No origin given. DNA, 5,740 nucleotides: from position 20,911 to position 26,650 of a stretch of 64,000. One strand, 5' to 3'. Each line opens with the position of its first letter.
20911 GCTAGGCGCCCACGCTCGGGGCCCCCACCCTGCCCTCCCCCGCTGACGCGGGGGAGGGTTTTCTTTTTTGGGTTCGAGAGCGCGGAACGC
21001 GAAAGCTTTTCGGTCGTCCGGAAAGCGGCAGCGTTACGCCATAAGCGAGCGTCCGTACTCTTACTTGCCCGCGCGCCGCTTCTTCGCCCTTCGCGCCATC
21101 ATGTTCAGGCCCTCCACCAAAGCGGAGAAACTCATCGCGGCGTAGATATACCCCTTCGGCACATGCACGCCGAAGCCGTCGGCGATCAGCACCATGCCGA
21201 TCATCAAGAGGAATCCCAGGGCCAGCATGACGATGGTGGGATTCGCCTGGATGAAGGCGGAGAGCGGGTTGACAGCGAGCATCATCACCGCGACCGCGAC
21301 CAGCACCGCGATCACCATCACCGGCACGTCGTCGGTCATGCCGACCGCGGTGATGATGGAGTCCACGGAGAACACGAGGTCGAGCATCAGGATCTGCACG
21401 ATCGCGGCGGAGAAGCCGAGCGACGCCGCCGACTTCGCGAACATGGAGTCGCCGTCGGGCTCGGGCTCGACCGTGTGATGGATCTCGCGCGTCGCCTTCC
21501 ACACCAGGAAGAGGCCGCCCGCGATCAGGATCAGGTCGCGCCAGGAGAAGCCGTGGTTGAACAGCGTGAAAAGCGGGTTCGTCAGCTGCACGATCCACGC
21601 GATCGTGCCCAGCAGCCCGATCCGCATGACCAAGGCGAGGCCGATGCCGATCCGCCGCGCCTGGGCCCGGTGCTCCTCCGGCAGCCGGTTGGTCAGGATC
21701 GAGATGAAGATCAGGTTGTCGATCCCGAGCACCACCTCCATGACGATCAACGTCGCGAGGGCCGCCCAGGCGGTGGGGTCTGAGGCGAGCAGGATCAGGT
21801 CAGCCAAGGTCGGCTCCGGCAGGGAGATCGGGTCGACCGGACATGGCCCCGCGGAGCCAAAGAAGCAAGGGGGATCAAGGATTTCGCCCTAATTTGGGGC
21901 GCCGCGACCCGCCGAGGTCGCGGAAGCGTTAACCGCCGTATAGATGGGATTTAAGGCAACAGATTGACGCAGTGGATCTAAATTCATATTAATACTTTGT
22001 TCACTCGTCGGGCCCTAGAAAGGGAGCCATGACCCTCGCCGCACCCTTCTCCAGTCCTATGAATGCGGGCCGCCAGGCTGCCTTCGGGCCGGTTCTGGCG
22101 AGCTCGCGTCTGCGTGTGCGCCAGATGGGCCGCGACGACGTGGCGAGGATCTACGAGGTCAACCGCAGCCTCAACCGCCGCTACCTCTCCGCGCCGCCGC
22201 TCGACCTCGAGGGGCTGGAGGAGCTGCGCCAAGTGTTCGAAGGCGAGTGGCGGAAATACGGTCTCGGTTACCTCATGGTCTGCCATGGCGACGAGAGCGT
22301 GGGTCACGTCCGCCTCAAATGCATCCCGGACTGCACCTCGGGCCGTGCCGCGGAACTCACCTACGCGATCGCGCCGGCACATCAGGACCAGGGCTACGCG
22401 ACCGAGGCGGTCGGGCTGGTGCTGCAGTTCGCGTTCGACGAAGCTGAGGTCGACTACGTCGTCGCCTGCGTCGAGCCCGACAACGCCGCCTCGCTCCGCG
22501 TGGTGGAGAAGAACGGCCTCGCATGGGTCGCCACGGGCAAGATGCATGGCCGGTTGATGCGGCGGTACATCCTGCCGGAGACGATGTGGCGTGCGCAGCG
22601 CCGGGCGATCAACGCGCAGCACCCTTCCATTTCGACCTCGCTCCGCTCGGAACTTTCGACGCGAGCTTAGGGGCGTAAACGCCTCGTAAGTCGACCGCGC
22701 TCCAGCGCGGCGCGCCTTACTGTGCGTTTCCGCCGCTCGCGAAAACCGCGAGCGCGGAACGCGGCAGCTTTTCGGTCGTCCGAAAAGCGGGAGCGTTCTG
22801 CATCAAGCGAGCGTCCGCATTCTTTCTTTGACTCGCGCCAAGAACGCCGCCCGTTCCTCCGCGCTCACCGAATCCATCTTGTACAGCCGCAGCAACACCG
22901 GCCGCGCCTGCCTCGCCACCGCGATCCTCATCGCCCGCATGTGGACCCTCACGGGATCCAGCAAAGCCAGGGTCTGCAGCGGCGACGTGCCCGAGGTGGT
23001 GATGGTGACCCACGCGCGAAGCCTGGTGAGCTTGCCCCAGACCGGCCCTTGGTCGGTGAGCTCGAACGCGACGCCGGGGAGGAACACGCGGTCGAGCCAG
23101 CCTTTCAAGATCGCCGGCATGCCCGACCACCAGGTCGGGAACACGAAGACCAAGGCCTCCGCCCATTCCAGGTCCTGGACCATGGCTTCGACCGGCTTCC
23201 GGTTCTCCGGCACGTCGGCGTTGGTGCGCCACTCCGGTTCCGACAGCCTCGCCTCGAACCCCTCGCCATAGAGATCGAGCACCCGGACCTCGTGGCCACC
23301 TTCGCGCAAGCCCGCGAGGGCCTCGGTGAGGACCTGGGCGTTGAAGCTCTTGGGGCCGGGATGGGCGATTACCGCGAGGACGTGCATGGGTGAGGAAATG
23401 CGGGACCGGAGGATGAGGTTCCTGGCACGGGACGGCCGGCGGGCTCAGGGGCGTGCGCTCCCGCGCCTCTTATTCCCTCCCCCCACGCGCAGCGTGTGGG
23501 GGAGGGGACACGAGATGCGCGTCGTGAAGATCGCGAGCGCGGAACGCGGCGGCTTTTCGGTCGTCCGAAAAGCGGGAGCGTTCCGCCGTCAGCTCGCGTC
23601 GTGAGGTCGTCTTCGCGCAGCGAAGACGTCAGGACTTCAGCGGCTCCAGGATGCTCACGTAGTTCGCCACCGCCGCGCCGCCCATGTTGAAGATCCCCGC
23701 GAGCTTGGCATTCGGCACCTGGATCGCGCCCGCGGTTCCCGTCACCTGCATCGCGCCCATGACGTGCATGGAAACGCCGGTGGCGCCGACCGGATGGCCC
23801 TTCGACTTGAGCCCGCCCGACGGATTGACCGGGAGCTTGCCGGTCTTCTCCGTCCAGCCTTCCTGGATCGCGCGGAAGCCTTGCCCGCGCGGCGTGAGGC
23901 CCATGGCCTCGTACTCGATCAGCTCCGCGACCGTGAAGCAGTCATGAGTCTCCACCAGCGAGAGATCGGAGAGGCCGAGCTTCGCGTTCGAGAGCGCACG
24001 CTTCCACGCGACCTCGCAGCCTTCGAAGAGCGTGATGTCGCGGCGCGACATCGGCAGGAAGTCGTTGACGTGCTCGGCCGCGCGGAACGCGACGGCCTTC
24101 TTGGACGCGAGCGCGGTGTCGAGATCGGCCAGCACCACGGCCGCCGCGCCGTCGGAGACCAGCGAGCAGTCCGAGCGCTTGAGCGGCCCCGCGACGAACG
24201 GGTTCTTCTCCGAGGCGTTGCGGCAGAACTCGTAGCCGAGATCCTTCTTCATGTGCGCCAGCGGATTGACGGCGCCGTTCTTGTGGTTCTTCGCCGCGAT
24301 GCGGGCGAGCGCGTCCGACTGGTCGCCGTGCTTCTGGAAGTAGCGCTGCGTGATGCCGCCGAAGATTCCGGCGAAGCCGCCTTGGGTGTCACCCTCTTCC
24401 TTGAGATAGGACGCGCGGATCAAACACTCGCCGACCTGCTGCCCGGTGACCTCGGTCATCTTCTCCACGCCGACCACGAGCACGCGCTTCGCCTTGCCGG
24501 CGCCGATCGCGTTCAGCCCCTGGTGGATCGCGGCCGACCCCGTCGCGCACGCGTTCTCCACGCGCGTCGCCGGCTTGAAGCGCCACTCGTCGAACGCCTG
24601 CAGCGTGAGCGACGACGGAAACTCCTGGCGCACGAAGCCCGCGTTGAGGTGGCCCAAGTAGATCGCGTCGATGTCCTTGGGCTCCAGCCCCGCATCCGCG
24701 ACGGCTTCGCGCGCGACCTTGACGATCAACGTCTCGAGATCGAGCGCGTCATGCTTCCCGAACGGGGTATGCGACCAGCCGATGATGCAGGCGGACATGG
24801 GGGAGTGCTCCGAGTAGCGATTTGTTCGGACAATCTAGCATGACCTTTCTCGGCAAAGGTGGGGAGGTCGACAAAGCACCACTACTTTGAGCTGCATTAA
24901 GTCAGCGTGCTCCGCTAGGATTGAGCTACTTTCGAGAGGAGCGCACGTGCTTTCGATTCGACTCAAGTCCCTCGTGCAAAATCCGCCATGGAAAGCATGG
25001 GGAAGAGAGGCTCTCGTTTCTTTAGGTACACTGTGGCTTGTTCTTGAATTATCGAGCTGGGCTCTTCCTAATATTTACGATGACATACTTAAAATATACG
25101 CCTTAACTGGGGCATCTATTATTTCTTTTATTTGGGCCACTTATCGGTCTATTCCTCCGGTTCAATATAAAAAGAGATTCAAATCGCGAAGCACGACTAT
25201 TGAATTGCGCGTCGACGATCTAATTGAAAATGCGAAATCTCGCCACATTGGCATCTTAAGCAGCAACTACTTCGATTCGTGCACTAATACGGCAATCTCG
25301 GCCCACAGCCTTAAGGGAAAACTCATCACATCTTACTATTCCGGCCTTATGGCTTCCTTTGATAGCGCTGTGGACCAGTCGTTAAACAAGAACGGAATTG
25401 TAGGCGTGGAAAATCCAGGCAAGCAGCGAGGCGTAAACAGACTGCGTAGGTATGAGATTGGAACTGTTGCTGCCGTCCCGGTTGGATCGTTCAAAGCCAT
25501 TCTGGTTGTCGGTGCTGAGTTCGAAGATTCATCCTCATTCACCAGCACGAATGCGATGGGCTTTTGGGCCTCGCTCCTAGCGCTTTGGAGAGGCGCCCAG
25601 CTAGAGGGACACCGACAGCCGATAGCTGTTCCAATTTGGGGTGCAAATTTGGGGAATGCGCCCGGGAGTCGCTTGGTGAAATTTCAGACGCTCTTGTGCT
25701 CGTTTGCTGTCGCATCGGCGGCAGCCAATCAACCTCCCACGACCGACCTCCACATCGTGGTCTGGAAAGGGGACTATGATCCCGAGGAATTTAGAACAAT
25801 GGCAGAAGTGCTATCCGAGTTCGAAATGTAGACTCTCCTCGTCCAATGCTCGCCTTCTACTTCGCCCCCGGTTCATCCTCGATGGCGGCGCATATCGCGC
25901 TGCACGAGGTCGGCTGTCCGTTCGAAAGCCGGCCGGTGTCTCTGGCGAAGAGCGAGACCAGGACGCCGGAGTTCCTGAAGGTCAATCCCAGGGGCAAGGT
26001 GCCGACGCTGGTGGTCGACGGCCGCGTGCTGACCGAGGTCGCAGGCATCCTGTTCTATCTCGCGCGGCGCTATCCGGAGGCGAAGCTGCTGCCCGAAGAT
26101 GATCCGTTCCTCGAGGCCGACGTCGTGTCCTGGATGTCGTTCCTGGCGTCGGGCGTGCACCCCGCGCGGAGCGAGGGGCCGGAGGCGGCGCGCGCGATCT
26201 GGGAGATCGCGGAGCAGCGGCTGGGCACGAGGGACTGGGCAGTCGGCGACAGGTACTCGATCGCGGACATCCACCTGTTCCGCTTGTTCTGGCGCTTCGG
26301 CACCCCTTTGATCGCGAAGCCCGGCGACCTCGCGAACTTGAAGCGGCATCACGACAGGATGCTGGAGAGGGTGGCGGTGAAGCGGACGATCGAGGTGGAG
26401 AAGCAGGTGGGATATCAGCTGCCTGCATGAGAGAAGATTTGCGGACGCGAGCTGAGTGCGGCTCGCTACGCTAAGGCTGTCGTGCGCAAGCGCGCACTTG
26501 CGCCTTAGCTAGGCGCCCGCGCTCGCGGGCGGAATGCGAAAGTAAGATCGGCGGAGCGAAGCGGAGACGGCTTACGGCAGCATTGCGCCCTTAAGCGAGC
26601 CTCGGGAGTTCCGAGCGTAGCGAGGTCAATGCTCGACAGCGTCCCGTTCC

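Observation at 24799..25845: Low-GC single-gene island: 2-TM protein with macro/SLOG-like cytoplasmic domain between thiolase and GST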

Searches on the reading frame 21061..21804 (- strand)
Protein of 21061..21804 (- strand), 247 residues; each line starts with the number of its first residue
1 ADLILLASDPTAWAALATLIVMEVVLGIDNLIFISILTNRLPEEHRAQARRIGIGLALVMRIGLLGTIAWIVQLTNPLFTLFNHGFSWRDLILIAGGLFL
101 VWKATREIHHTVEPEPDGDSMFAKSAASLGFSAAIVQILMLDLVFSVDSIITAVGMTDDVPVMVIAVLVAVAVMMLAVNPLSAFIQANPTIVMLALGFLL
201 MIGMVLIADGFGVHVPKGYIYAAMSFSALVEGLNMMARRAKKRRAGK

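Call 10: search_protein_families(library=pfam, proteins=[window:21061-21804:-], max_evalue=0.01)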
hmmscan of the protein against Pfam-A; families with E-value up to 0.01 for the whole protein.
window:21061-21804:- (247 aa): 1 family
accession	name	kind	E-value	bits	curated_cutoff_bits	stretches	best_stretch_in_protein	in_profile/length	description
PF03741.22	TerC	-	1.1e-47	162.5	27.8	1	18-209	2-177/178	Integral membrane protein TerC family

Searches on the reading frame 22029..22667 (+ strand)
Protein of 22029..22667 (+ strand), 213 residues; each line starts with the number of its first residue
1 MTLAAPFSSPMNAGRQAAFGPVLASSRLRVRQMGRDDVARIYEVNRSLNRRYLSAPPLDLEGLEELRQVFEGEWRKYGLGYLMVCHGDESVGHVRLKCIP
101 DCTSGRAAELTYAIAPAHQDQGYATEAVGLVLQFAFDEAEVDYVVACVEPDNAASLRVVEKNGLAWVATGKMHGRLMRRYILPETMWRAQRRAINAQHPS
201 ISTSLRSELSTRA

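Call 10: search_protein_families(library=pfam, proteins=[window:22029-22667:+], max_evalue=0.01)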
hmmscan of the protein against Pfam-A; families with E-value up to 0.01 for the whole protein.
window:22029-22667:+ (213 aa): 3 families
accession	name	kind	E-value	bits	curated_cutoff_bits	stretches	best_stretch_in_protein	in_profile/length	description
PF13302.13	Acetyltransf_3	-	8.1e-24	85.3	25.4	1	27-164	1-137/138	Acetyltransferase (GNAT) domain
PF00583.31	Acetyltransf_1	-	7.5e-13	49.2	20.7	1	66-163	20-115/116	Acetyltransferase (GNAT) family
PF13420.13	Acetyltransf_4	-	0.00098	19.6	24.3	1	83-181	53-151/155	Acetyltransferase (GNAT) domain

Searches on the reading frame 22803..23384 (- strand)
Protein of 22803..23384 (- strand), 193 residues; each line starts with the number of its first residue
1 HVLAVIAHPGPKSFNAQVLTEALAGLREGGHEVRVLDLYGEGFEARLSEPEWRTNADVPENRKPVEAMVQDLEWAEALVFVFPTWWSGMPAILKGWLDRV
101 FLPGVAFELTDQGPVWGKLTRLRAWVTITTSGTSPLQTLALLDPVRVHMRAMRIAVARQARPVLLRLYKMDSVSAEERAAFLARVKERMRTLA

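Call 10: search_protein_families(library=pfam, proteins=[window:22803-23384:-], max_evalue=0.01)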
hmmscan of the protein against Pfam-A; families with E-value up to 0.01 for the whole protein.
window:22803-23384:- (193 aa): 2 families
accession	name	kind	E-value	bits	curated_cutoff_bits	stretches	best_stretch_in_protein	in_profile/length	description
PF02525.22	Flavodoxin_2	-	1.3e-33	116.8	27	1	1-133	2-137/198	Flavodoxin-like fold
PF03358.20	FMN_red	-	3.9e-14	52.9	24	1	2-116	3-105/152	NADPH-dependent FMN reductase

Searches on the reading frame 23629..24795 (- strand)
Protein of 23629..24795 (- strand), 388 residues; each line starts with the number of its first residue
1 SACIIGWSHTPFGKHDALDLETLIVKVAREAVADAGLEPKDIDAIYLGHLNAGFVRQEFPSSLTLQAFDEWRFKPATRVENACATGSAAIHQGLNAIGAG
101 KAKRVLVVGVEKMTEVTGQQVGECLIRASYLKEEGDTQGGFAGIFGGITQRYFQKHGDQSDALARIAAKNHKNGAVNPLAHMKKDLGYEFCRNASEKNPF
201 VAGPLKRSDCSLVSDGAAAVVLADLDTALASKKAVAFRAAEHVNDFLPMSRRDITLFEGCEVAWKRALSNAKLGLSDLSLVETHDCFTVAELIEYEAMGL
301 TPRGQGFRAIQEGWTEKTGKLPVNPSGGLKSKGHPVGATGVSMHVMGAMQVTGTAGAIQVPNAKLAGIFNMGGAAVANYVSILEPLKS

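Call 10: search_protein_families(library=pfam, proteins=[window:23629-24795:-], max_evalue=0.01)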
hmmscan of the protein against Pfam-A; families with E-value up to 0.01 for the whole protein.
window:23629-24795:- (388 aa): 5 families
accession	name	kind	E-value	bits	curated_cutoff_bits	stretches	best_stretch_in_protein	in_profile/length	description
PF22691.2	Thiolase_C_1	-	2e-36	125.3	28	1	250-384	11-143/144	Thiolase C-terminal domain-like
PF00108.29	Thiolase_N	-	2e-21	77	26.4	1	3-181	2-191/260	Thiolase, N-terminal domain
PF02803.24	Thiolase_C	-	3e-09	37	27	1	246-351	10-99/123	Thiolase, C-terminal domain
PF08545.16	ACP_syn_III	-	1.2e-07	31.9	24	1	79-117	3-41/80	3-Oxoacyl-[acyl-carrier-protein (ACP)] synthase III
PF00109.32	ketoacyl-synt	-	6.1e-07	29.7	20.8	1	75-116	166-207/252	Beta-ketoacyl synthase, N-terminal domain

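Call 22: find_homologous_proteins(query=window:23629-24795:-, max_evalue=1e-100)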
Query window:23629-24795:- (388 aa): 8000 proteins with E <= 1e-100 among 8000 candidates; the best 120 are listed.
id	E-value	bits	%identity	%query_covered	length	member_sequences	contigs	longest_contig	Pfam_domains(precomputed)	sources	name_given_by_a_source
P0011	1.2e-245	833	94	100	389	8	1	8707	PF08545.17,PF02803.25,PF00109.33,PF00108.30,PF22691.3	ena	-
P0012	9.7e-235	797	90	100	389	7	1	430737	PF08545.17,PF02803.25,PF00109.33,PF00108.30,PF22691.3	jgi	-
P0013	4.8e-233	791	90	100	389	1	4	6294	PF08545.17,PF02803.25,PF00109.33,PF00108.30,PF22691.3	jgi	jgi:acetyl-CoA C-acetyltransferase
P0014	3.5e-231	785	89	100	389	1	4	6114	PF08545.17,PF02803.25,PF00108.30,PF22691.3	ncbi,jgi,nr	ncbi:MAG: thiolase domain-containing protein [Alphaproteobacteria bacterium]|nr:thiolase domain-cont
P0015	6.9e-231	784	89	100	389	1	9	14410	PF08545.17,PF02803.25,PF00109.33,PF00108.30,PF22691.3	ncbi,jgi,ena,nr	ncbi:MAG: thiolase domain-containing protein [Alphaproteobacteria bacterium]|nr:thiolase domain-cont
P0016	4.4e-230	781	89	100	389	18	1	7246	PF08545.17,PF02803.25,PF00109.33,PF00108.30,PF22691.3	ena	-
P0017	4.8e-230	781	88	100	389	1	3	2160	PF08545.17,PF02803.25,PF00109.33,PF00108.30,PF22691.3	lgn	-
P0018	1.1e-229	780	89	100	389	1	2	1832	PF08545.17,PF02803.25,PF00108.30,PF22691.3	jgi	jgi:acetyl-CoA C-acetyltransferase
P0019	6.9e-229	778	88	100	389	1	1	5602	PF08545.17,PF02803.25,PF00109.33,PF00108.30,PF22691.3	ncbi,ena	-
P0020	1.2e-228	777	88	100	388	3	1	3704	PF08545.17,PF02803.25,PF00109.33,PF00108.30,PF22691.3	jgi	-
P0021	5.0e-221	752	84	100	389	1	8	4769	PF08545.17,PF02803.25,PF00108.30,PF22691.3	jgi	jgi:acetyl-CoA C-acetyltransferase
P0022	8.9e-221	751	84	100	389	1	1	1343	PF08545.17,PF02803.25,PF00108.30,PF22691.3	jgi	-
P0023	1.7e-218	743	83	100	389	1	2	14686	PF08545.17,PF02803.25,PF00109.33,PF00108.30,PF22691.3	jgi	jgi:acetyl-CoA C-acetyltransferase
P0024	1.1e-217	741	84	100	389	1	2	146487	PF08545.17,PF02803.25,PF00108.30,PF22691.3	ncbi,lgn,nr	ncbi:MAG: acetyl-CoA acetyltransferase [Proteobacteria bacterium]|nr:acetyl-CoA acetyltransferase [P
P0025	8.0e-210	715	81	100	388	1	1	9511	PF08545.17,PF02803.25,PF00109.33,PF00108.30,PF22691.3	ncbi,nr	ncbi:MAG: acetyl-CoA acetyltransferase [Alphaproteobacteria bacterium]|nr:acetyl-CoA acetyltransfera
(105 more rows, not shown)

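Call 25: find_encoding_contigs(protein=P0011, flank=5000, max_places=2)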
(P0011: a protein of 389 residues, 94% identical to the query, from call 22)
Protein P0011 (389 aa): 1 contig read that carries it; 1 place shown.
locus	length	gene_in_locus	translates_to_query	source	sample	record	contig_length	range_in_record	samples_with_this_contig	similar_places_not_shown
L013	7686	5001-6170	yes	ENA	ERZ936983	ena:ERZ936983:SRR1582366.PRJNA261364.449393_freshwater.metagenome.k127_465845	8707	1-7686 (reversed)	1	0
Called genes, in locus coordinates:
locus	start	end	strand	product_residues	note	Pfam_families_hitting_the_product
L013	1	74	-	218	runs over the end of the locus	PF13489:Methyltransf_23, PF07021:MetW (weak), PF13649:Methyltransf_25, PF13847:Methyltransf_31, PF08241:Methyltransf_11, PF08242:Methyltransf_12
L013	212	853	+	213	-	PF01209:Ubie_methyltran, PF13489:Methyltransf_23, PF01135:PCMT (weak), PF13847:Methyltransf_31, PF08241:Methyltransf_11, PF08242:Methyltransf_12, PF13649:Methyltransf_25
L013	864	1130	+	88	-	PF13649:Methyltransf_25, PF08241:Methyltransf_11 (weak)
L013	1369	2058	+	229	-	PF00512:HisKA, PF02518:HATPase_c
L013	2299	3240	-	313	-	PF00795:CN_hydrolase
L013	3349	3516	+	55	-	-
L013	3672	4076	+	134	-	-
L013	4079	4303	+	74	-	-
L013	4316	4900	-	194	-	PF02798:GST_N, PF13417:GST_N_3, PF13409:GST_N_2, PF00043:GST_C, PF14497:GST_C_3 (weak)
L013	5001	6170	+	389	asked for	PF00108:Thiolase_N, PF00109:ketoacyl-synt (faint), PF08545:ACP_syn_III (faint), PF02803:Thiolase_C, PF22691:Thiolase_C_1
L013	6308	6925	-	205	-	PF13302:Acetyltransf_3, PF00583:Acetyltransf_1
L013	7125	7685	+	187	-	?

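Call 26: find_encoding_contigs(protein=P0012, flank=5000, max_places=2)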
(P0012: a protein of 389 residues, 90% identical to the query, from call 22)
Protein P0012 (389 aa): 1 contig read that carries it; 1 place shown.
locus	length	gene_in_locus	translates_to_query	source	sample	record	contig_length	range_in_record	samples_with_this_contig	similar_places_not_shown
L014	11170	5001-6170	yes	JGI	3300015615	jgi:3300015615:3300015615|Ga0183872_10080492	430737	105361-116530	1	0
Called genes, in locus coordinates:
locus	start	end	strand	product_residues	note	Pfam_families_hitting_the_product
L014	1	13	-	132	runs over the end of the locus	PF13670:PepSY_2 (faint)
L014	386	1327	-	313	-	PF00795:CN_hydrolase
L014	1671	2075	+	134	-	-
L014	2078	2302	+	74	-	-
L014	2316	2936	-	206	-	PF02798:GST_N, PF13417:GST_N_3, PF13409:GST_N_2, PF00043:GST_C, PF14497:GST_C_3 (weak)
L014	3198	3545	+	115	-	-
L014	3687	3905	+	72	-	-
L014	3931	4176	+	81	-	-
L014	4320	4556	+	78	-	PF04255:DUF433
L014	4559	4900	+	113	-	PF18478:PIN_10 (weak), PF18480:DUF5615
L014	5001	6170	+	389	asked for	PF00108:Thiolase_N, PF00109:ketoacyl-synt (faint), PF08545:ACP_syn_III (faint), PF02803:Thiolase_C, PF22691:Thiolase_C_1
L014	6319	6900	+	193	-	PF02525:Flavodoxin_2, PF03358:FMN_red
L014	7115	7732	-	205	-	PF13302:Acetyltransf_3, PF00583:Acetyltransf_1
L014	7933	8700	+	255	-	PF03741:TerC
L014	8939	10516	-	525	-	PF00496:SBP_bac_5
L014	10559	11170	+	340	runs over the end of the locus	PF00561:Abhydrolase_1, PF12146:Hydrolase_4 (weak)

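Call 27: find_encoding_contigs(protein=P0015, flank=5000, max_places=3)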
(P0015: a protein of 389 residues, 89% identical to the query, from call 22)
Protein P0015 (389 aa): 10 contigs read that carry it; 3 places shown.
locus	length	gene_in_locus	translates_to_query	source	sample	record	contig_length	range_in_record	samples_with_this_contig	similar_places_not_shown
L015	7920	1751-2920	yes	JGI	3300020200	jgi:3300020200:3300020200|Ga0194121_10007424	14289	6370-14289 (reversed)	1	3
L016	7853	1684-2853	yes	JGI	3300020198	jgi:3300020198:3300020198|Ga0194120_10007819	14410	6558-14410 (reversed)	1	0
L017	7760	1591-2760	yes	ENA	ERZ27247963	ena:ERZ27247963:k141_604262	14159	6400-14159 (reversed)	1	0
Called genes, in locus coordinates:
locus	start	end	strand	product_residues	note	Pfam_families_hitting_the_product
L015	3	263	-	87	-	?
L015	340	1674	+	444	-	PF14559:TPR_19 (faint), PF12895:ANAPC3 (faint), PF00515:TPR_1 (faint), PF07719:TPR_2 (faint), PF13181:TPR_8 (faint), PF13414:TPR_11 (faint), PF13424:TPR_12 (faint), PF13432:TPR_16 (weak), +3 more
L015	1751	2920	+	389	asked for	PF00108:Thiolase_N, PF00109:ketoacyl-synt (faint), PF08545:ACP_syn_III (faint), PF02803:Thiolase_C, PF22691:Thiolase_C_1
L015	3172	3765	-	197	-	PF13302:Acetyltransf_3, PF00583:Acetyltransf_1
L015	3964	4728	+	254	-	PF03741:TerC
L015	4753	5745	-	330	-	PF00291:PALP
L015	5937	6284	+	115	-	PF03795:YCII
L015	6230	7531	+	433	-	PF04542:Sigma70_r2 (weak), PF20239:DUF6596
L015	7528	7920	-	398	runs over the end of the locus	PF07690:MFS_1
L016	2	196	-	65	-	?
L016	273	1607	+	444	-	PF14559:TPR_19 (faint), PF12895:ANAPC3 (faint), PF00515:TPR_1 (faint), PF07719:TPR_2 (faint), PF13181:TPR_8 (faint), PF13414:TPR_11 (faint), PF13424:TPR_12 (faint), PF13432:TPR_16 (weak), +3 more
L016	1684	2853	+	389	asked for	PF00108:Thiolase_N, PF00109:ketoacyl-synt (faint), PF08545:ACP_syn_III (faint), PF02803:Thiolase_C, PF22691:Thiolase_C_1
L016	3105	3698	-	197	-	PF13302:Acetyltransf_3, PF00583:Acetyltransf_1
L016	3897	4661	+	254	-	PF03741:TerC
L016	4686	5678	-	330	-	PF00291:PALP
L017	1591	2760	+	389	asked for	PF00108:Thiolase_N, PF00109:ketoacyl-synt (faint), PF08545:ACP_syn_III (faint), PF02803:Thiolase_C, PF22691:Thiolase_C_1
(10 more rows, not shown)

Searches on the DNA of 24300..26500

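Call 86: search_rna_families(source=window, start=24300, end=26500, threshold=evalue, max_evalue=1)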
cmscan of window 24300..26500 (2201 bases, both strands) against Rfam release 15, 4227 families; matches with E-value up to 1: 0.
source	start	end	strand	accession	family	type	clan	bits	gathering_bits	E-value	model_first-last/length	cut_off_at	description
